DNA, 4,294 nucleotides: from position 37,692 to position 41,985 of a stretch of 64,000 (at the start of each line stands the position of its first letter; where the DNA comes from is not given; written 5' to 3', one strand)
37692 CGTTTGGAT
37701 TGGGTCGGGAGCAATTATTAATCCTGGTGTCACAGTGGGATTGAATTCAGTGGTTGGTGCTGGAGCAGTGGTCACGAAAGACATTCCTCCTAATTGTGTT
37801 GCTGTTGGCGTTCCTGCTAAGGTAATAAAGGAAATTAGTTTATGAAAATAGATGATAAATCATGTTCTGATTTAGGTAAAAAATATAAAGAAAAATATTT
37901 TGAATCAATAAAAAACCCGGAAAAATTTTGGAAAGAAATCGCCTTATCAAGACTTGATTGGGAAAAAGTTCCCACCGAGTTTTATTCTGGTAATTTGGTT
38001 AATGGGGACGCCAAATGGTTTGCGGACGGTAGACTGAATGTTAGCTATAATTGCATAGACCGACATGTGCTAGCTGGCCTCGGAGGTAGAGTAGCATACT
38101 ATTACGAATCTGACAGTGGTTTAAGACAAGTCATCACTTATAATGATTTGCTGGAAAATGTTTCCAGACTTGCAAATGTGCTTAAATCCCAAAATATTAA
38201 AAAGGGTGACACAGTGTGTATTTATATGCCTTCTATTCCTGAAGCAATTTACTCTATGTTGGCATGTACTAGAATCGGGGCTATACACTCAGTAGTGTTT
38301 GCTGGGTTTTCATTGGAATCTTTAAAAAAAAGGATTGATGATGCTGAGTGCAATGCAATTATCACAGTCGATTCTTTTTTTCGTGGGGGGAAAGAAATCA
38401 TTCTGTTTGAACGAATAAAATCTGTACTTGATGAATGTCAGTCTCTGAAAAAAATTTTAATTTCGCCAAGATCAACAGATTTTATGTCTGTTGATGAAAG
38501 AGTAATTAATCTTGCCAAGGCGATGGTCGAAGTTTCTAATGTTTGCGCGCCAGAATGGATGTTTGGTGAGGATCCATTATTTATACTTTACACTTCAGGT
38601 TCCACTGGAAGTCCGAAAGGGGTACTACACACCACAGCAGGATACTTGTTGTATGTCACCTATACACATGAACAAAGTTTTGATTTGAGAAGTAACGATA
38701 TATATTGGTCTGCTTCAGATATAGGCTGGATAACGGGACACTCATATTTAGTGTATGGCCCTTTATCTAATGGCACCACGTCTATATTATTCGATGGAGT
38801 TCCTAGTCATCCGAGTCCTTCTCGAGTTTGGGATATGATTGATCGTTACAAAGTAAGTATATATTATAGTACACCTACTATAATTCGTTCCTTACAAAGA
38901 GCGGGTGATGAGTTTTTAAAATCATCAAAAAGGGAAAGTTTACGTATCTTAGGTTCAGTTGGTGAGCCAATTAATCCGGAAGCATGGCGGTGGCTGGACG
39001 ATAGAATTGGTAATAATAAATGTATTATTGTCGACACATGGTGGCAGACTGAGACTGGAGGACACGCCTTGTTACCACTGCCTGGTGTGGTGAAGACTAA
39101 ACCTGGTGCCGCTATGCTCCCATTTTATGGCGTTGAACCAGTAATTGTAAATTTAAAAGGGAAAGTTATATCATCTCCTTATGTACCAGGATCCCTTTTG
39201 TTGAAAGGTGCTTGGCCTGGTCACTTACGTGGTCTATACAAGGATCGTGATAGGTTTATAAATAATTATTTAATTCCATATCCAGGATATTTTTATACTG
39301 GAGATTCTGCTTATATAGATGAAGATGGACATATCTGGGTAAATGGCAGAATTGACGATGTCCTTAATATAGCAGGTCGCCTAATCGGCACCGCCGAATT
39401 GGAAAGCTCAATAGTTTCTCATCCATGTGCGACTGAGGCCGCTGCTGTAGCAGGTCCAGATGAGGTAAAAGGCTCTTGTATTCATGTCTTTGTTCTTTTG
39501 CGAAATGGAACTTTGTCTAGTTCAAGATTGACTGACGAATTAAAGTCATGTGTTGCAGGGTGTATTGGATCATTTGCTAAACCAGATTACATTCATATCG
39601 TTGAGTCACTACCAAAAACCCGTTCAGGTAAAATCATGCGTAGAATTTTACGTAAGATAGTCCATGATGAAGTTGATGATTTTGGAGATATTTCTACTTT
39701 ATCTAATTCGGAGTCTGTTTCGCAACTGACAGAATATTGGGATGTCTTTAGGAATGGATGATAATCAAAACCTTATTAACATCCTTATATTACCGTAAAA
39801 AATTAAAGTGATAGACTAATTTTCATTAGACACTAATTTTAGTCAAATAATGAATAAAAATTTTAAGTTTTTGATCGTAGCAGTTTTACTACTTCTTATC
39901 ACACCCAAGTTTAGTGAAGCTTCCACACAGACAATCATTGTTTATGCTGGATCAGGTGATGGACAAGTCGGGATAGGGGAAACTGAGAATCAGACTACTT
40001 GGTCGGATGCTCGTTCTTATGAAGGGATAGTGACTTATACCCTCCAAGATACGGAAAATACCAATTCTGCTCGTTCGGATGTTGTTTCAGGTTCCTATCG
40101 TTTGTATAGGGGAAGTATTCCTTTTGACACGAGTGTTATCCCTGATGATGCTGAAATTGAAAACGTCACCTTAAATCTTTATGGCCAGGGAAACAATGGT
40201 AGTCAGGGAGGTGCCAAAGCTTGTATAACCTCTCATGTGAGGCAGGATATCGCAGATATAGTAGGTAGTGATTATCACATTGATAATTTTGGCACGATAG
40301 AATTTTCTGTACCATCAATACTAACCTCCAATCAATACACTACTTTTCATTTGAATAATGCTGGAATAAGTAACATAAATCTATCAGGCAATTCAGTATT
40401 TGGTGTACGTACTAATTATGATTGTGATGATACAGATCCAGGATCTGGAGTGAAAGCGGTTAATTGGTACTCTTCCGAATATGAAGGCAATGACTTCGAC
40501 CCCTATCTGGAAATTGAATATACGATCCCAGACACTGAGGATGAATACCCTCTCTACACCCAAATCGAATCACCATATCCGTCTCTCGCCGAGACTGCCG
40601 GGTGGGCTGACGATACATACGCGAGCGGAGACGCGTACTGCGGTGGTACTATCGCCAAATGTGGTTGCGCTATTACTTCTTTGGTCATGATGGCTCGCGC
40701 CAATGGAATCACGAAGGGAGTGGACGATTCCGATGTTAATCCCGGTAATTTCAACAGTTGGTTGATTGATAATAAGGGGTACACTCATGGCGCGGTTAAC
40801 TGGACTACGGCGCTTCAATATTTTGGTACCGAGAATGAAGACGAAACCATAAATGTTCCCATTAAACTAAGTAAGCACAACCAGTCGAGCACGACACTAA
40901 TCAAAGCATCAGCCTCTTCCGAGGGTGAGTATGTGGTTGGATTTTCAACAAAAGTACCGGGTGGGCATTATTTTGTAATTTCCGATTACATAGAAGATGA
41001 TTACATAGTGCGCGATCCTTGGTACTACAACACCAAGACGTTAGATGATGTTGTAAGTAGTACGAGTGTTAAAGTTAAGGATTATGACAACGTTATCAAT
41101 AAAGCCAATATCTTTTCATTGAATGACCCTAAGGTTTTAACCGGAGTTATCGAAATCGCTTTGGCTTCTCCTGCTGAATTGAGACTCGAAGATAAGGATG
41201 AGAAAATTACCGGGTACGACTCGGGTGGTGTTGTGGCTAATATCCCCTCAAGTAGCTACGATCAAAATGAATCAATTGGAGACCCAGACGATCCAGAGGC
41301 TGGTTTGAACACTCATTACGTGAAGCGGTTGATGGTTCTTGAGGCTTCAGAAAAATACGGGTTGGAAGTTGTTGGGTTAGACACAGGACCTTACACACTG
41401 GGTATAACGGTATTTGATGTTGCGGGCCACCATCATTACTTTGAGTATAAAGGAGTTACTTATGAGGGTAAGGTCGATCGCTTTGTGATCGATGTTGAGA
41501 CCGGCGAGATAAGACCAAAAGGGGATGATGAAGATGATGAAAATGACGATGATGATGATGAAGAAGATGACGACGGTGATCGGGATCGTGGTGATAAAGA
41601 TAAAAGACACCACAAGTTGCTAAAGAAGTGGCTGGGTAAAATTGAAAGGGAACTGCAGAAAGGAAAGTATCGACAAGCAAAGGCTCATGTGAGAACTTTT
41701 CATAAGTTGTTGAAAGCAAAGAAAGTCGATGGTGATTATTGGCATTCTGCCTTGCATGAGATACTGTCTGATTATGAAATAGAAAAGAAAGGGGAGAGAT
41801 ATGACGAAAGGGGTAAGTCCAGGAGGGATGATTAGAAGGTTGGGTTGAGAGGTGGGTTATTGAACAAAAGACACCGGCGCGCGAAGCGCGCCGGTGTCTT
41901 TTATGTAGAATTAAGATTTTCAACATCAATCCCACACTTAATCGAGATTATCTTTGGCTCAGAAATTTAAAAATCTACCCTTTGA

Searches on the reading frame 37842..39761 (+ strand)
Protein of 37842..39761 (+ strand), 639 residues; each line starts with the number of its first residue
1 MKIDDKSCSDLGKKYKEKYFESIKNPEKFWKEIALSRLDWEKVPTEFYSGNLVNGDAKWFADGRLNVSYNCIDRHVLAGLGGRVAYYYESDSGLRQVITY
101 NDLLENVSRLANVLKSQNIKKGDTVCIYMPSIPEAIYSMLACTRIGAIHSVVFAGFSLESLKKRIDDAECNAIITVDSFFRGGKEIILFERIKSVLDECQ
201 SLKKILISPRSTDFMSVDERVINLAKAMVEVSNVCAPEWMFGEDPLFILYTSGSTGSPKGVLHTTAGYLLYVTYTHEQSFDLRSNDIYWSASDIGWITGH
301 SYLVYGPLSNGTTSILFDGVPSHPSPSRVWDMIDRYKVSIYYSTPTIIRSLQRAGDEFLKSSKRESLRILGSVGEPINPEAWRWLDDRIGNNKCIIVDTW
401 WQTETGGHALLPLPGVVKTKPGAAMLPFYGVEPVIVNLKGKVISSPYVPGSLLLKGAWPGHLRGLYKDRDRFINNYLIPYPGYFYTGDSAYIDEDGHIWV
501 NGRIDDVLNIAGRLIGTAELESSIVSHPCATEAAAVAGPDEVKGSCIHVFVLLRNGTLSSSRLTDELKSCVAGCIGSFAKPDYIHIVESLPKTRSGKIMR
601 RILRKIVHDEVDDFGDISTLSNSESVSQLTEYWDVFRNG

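Call 28: search_protein_families(library=pfam, max_evalue=0.001, proteins=[window:37842-39761:+])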
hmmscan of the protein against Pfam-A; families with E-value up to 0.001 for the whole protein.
window:37842-39761:+ (639 aa): 3 families
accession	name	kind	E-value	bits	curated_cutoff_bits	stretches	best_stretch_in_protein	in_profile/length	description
PF00501.34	AMP-binding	-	3.4e-76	257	29.9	1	81-458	9-378/384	AMP-binding enzyme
PF13193.12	AMP-binding_C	-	8.5e-19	68.7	24.5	1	519-597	1-76/76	AMP-binding enzyme C-terminal domain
PF16177.11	ACAS_N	-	3.1e-17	62.5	27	1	15-71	1-55/55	Acetyl-coenzyme A synthetase N-terminus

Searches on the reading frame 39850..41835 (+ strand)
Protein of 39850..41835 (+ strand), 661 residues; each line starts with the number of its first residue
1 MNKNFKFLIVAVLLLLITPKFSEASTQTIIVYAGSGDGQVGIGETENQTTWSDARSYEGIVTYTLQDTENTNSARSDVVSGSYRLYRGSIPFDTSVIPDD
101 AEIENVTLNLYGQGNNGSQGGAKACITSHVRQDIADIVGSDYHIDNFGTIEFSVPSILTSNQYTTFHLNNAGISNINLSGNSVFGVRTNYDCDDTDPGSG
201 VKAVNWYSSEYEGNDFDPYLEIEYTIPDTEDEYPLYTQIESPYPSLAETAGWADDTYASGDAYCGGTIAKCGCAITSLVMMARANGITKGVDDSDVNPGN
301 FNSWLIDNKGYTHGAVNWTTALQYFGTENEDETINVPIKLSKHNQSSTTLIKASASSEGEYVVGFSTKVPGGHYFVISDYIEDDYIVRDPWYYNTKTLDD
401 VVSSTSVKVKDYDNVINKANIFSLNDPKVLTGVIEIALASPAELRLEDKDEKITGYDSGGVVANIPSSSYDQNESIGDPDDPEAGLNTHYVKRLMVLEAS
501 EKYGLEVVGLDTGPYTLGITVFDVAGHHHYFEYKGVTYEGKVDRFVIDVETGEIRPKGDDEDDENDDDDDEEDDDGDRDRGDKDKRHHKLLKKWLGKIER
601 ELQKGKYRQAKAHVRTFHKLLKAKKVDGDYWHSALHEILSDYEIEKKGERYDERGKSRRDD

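Call 28: search_protein_families(library=pfam, max_evalue=0.001, proteins=[window:39850-41835:+])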
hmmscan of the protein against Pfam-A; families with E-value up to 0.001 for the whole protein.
window:39850-41835:+ (661 aa): 1 family
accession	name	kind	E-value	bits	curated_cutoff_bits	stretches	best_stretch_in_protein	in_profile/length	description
PF22888.1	FIMAH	-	0.00015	22.7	24.8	1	579-627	13-61/81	FIMAH domain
